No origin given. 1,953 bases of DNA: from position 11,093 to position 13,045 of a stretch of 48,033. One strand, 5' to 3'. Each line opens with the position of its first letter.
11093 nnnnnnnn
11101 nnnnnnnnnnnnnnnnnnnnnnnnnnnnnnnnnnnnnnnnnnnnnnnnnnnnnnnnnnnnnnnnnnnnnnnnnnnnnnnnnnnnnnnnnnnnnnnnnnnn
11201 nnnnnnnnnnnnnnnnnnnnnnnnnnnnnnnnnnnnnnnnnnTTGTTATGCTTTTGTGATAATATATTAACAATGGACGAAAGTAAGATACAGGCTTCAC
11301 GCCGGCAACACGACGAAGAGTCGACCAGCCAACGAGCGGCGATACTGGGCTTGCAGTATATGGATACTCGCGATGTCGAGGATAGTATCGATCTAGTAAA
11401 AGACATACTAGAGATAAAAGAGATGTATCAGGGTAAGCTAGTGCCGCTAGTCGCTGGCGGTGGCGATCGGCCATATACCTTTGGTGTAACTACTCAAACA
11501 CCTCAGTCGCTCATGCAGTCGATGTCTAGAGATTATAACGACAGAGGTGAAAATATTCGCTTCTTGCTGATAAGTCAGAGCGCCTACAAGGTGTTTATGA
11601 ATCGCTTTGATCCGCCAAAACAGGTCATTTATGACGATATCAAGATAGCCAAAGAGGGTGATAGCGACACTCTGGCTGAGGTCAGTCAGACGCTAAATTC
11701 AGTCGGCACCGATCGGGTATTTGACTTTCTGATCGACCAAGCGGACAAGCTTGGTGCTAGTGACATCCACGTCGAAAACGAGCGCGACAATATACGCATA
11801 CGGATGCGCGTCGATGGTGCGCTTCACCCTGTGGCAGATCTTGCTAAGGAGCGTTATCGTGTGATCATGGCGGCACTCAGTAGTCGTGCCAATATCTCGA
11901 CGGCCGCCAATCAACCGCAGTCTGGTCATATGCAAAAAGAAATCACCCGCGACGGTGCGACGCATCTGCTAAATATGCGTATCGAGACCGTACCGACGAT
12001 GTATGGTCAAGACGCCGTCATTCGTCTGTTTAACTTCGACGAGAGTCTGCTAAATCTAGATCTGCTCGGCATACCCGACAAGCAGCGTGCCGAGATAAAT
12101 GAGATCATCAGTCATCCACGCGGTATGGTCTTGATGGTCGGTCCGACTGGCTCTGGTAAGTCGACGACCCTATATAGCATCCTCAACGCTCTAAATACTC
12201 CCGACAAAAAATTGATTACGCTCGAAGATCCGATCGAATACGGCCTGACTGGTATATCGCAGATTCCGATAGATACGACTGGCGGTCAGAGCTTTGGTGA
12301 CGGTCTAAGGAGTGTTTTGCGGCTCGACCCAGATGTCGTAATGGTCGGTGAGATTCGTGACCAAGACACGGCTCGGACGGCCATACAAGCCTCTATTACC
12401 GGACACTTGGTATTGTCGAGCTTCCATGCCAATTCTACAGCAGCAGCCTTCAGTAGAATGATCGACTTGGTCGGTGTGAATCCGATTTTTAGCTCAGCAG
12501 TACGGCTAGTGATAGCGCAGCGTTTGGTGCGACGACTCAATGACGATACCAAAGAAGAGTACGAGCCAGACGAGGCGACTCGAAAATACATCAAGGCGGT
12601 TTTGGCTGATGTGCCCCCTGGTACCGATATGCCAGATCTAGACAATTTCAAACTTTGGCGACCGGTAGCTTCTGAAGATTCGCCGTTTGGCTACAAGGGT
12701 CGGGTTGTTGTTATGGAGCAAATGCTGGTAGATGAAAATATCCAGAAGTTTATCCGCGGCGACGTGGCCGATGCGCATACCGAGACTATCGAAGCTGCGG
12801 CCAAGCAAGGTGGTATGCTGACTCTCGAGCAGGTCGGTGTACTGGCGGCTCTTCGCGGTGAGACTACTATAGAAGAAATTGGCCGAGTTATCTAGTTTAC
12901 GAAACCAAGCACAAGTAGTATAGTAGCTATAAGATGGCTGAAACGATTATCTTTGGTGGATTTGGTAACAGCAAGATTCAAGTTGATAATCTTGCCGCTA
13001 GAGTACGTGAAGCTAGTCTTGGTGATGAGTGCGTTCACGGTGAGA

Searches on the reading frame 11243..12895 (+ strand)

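Call 16: search_protein_families(library=ncbifam, proteins=[window:11243-12895:+], max_evalue=1e-8)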
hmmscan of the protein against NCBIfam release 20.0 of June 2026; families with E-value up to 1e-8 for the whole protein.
window:11243-12895:+ (550 aa): 16 families
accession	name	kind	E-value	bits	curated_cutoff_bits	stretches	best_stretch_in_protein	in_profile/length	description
TIGR02533.1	type_II_gspE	equivalog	1.3e-103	347.3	630.25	1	137-549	90-485/486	type II secretion system ATPase GspE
TIGR02538.1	type_IV_pilB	equivalog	6.3e-97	325.5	675.65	1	161-549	186-561/564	type IV-A pilus assembly ATPase PilB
NF007755.0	PRK10436.1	equivalog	3.2e-89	299.7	617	1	161-550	90-459/465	type II secretion system protein GspE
NF053534.1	T4PilAsmATPsTfpB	equivalog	2.7e-82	277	850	1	151-550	196-582/584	type IV pilus assembly ATPase TfpB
NF041000.1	ATPase_ComGA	equivalog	1.1e-61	208.2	300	1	163-430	3-266/267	competence type IV pilus ATPase ComGA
TIGR01420.1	pilT_fam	subfamily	2.5e-49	168.4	319.1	1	163-434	5-273/343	PilT/PilU family type 4a pilus ATPase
TIGR02525.1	plasmid_TraJ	equivalog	2e-26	92.8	368.3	1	292-430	148-299/372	plasmid transfer ATPase TraJ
TIGR02524.1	dot_icm_DotB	equivalog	1.4e-20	73.8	463.3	1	283-432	124-288/358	Dot/Icm type IV secretion system ATPase DotB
NF058587.1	archaellum_moto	equivalog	3.1e-15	55.9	550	1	296-433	278-420/527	archaellum flagellar ATPase motor FlaI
TIGR02782.1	TrbB_P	equivalog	7.5e-15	55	304.55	1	278-411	122-257/303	P-type conjugative transfer ATPase TrbB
TIGR02788.1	VirB11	equivalog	8.6e-14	51.3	249.95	1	293-413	144-269/308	P-type DNA transfer ATPase VirB11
NF010407.0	PRK13833.1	subfamily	1.7e-13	50.7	499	1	279-410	131-263/323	conjugal transfer protein TrbB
NF010469.0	PRK13894.1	subfamily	7.7e-13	48.5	508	1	279-425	136-283/320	conjugal transfer ATPase TrbB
NF053672.1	bindosome_BasE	exception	2.9e-12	46.1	1000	1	288-436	265-417/512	bindosome assembly system ATPase subunit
TIGR03819.1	heli_sec_ATPase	hypoth_equivalog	1.3e-10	41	373.15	1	271-424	156-315/340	TadA family conjugal transfer-associated ATPase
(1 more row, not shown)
